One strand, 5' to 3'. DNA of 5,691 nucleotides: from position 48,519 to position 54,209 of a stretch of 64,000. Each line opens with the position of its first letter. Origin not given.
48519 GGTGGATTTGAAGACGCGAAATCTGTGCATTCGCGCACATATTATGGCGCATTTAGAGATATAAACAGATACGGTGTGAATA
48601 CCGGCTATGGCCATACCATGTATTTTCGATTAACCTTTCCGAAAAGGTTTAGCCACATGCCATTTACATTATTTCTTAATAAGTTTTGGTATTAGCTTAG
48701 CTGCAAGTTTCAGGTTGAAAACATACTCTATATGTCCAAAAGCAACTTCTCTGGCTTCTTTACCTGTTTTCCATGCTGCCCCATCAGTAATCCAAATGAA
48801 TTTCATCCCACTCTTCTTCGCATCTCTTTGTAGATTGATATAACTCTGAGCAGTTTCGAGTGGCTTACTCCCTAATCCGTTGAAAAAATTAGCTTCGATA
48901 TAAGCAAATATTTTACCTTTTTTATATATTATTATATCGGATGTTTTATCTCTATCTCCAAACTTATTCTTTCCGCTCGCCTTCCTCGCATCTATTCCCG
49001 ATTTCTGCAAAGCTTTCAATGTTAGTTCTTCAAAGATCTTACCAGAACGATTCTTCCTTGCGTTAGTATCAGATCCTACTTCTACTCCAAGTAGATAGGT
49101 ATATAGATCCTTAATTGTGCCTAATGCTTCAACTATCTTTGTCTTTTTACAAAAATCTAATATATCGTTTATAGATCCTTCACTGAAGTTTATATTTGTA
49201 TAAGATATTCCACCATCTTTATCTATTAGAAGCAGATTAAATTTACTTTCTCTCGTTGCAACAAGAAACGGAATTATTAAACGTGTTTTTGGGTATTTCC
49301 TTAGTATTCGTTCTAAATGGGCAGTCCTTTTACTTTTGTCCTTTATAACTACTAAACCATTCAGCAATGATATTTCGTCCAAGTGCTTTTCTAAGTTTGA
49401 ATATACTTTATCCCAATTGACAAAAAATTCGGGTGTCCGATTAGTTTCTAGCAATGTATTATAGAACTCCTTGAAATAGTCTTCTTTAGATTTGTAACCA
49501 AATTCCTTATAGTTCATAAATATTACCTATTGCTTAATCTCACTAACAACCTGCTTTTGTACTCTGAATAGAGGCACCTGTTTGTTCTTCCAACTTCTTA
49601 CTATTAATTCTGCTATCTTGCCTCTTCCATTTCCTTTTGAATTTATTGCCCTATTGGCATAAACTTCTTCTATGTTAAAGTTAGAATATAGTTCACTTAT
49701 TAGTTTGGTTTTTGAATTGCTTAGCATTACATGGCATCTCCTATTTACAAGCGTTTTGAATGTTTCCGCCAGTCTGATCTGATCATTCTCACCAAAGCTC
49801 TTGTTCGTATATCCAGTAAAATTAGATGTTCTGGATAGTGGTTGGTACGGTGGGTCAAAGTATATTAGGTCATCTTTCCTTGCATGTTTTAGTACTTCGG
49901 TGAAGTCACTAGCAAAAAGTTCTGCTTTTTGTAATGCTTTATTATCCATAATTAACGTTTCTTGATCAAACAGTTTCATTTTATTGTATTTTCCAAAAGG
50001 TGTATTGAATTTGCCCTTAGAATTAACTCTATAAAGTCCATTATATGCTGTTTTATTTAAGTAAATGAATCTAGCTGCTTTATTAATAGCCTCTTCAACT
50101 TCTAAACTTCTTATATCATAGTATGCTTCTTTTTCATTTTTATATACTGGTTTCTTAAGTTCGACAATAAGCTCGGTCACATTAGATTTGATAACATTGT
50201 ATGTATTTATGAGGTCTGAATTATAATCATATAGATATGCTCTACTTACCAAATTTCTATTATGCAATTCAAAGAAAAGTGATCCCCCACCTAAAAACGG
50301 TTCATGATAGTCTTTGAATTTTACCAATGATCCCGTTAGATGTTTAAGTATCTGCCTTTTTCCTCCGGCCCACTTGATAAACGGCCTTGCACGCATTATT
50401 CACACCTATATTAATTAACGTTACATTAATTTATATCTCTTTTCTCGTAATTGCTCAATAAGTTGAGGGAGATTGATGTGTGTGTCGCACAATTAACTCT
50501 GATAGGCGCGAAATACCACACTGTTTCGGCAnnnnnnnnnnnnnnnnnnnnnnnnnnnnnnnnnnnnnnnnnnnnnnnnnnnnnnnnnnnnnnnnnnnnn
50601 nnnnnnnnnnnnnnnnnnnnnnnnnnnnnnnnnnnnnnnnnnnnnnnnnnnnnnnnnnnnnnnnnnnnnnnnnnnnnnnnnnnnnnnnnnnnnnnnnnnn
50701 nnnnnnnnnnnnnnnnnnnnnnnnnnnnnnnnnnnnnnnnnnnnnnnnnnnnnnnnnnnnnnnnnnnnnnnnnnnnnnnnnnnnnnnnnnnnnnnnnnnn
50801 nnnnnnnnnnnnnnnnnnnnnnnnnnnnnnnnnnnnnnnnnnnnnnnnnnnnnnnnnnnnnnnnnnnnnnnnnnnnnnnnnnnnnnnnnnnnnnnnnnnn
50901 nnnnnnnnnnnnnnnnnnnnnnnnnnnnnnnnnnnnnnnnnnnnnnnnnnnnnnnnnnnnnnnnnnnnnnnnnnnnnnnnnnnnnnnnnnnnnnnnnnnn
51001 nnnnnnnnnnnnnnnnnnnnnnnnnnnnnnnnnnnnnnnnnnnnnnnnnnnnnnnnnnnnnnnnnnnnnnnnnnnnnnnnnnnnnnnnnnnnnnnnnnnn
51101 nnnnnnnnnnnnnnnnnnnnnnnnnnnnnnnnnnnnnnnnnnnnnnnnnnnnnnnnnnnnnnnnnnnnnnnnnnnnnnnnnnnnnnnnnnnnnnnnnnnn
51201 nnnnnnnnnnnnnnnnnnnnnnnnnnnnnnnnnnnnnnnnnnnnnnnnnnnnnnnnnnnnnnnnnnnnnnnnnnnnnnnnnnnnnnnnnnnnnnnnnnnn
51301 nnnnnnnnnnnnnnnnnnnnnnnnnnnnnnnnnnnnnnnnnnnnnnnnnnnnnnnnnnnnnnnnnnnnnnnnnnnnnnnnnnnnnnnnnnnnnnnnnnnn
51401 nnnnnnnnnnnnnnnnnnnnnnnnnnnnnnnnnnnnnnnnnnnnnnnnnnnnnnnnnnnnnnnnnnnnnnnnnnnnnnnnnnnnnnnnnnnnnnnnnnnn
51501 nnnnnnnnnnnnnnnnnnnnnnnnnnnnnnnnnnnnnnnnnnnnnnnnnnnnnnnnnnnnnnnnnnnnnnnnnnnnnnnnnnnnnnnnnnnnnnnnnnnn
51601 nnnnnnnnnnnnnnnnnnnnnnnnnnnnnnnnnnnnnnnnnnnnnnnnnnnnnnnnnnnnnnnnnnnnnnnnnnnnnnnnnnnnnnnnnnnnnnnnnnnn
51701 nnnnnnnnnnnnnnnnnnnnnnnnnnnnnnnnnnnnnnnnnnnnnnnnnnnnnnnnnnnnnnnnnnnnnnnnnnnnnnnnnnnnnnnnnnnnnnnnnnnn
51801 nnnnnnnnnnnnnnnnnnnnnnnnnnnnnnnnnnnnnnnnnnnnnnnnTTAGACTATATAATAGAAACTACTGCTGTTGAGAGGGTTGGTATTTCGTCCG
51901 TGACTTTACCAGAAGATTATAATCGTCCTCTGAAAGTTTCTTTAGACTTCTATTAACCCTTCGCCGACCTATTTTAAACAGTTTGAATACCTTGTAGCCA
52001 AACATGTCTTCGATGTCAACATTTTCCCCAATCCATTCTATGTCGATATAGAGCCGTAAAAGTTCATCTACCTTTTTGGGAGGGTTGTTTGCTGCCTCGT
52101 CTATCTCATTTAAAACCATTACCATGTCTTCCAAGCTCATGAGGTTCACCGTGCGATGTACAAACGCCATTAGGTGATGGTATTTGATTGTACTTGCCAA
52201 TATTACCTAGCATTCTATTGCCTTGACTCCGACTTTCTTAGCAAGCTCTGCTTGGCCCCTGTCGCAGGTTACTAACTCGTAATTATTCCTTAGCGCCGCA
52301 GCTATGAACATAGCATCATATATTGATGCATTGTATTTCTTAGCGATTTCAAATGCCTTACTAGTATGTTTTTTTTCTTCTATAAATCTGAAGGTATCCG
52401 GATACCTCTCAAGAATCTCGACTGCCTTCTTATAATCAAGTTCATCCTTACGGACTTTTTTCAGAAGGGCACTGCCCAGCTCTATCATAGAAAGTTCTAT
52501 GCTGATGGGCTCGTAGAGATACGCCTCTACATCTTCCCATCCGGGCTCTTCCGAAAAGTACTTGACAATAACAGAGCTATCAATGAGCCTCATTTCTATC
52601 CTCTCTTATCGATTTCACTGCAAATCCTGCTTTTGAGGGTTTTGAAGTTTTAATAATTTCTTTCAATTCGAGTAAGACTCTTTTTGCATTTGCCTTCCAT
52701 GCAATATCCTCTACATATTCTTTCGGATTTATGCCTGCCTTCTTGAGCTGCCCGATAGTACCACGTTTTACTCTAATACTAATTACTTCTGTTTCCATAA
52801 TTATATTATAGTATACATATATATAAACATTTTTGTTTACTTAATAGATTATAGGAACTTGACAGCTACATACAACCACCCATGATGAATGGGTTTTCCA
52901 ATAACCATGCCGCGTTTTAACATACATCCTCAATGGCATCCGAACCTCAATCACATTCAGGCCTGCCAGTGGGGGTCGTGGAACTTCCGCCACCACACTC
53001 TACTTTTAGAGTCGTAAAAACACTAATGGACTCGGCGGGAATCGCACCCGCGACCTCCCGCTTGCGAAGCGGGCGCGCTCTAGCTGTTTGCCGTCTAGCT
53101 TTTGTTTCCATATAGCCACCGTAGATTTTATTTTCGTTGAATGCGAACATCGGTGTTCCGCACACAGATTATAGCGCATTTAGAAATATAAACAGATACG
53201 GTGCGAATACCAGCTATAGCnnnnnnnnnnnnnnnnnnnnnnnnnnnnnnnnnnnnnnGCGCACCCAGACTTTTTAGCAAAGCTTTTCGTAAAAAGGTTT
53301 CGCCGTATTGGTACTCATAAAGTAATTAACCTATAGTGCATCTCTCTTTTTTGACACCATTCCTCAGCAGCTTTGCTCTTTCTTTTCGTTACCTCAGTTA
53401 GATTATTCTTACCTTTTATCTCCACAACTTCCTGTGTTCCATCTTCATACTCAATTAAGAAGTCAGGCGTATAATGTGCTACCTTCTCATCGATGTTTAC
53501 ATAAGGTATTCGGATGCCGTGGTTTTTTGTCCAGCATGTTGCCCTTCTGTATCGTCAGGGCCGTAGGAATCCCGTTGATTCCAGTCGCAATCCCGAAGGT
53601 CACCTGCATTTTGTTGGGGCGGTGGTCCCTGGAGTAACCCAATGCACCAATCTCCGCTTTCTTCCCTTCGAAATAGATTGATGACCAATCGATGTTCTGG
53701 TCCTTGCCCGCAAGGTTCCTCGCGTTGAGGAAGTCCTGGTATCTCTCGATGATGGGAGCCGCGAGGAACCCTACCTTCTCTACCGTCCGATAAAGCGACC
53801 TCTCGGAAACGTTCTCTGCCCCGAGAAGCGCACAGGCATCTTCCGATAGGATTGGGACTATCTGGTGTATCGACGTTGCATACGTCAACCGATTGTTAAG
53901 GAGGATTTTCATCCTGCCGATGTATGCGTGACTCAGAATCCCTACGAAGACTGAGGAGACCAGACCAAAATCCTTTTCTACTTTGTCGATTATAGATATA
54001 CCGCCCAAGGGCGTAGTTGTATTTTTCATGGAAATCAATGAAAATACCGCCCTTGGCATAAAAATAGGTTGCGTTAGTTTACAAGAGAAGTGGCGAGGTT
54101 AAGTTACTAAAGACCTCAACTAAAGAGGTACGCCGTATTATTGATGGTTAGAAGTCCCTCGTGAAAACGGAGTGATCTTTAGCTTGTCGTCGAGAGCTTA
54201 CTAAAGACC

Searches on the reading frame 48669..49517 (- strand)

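Call 95: search_protein_families(library=pfam, proteins=[window:48669-49517:-], max_evalue=0.001)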
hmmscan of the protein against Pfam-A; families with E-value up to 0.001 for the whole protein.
window:48669-49517:- (282 aa): 1 family
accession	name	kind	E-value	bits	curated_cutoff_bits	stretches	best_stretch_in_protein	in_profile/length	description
PF04556.18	DpnII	-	3.1e-62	210.9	23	1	15-273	2-272/278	DpnII restriction endonuclease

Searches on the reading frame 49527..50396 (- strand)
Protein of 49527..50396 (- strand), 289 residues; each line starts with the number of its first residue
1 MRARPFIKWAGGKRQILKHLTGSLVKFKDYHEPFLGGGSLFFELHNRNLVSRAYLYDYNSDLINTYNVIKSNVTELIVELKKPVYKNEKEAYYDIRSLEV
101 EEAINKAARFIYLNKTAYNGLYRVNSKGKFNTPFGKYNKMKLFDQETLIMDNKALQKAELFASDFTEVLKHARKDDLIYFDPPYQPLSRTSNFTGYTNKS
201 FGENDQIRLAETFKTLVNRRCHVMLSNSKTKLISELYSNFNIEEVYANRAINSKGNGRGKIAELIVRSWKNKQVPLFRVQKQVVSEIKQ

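Call 6: search_protein_families(library=padloc, proteins=[window:49527-50396:-], max_evalue=0.01)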
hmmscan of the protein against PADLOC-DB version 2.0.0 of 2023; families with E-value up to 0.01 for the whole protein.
window:49527-50396:- (289 aa): 20 families
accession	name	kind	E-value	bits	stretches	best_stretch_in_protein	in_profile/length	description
PDLC03294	MTase_II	-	1.2e-95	318.2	1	2-269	3-271/272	Type II methyltransferase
PDLC03735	oMTase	-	2.2e-81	271.4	1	3-269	7-282/284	orphan methyltransferase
PDLC03729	oMTase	-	1.6e-69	232.5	1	3-266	4-266/275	orphan methyltransferase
PDLC03261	MTase_II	-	1.2e-68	230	1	3-274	24-292/643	Type II methyltransferase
PDLC03266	MTase_II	-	2.4e-63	212.3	1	3-268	14-283/285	Type II methyltransferase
PDLC03247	MTase_II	-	3.1e-31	106.7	1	7-274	6-270/282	Type II methyltransferase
PDLC03344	MTase_II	-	7.7e-25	85.5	1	1-146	1-149/154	Type II methyltransferase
PDLC03264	MTase_II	-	4.9e-21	73.3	1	7-275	15-289/306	Type II methyltransferase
PDLC03244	MTase_II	-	2.2e-20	71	1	7-277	31-294/295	Type II methyltransferase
PDLC03253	MTase_II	-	8.7e-20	69.5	1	1-266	1-250/253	Type II methyltransferase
PDLC03349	MTase_II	-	7.3e-18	62.7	2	101-213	188-299/374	Type II methyltransferase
PDLC03717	oMTase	-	6.5e-17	59.8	1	7-273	6-270/285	orphan methyltransferase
PDLC04018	PD-Lambda-5_B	-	6.4e-16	56.5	1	8-258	9-264/291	-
PDLC03302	MTase_II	-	3.2e-15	53.9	1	6-185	362-543/626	Type II methyltransferase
PDLC03383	MTase_II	-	1.5e-14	52.1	2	86-229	123-262/318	Type II methyltransferase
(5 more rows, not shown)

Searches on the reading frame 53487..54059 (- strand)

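Call 4: search_protein_families(library=pfam, proteins=[window:53487-54059:-], max_evalue=0.01)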
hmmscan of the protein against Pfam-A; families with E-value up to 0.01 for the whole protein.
window:53487-54059:- (190 aa): 0 families

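Call 5: search_protein_families(library=ncbifam, proteins=[window:53487-54059:-], max_evalue=0.01)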
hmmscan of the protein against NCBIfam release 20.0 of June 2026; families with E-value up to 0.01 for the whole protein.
window:53487-54059:- (190 aa): 1 family
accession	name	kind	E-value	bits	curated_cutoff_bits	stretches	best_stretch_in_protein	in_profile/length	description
NF033559.2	transpos_IS1634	equivalog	3.3e-14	52.8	100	1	56-179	76-193/483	IS1634 family transposase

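Call 6: search_protein_families(library=padloc, proteins=[window:53487-54059:-], max_evalue=0.01)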
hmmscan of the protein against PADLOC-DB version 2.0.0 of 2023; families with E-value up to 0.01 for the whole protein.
window:53487-54059:- (190 aa): 0 families
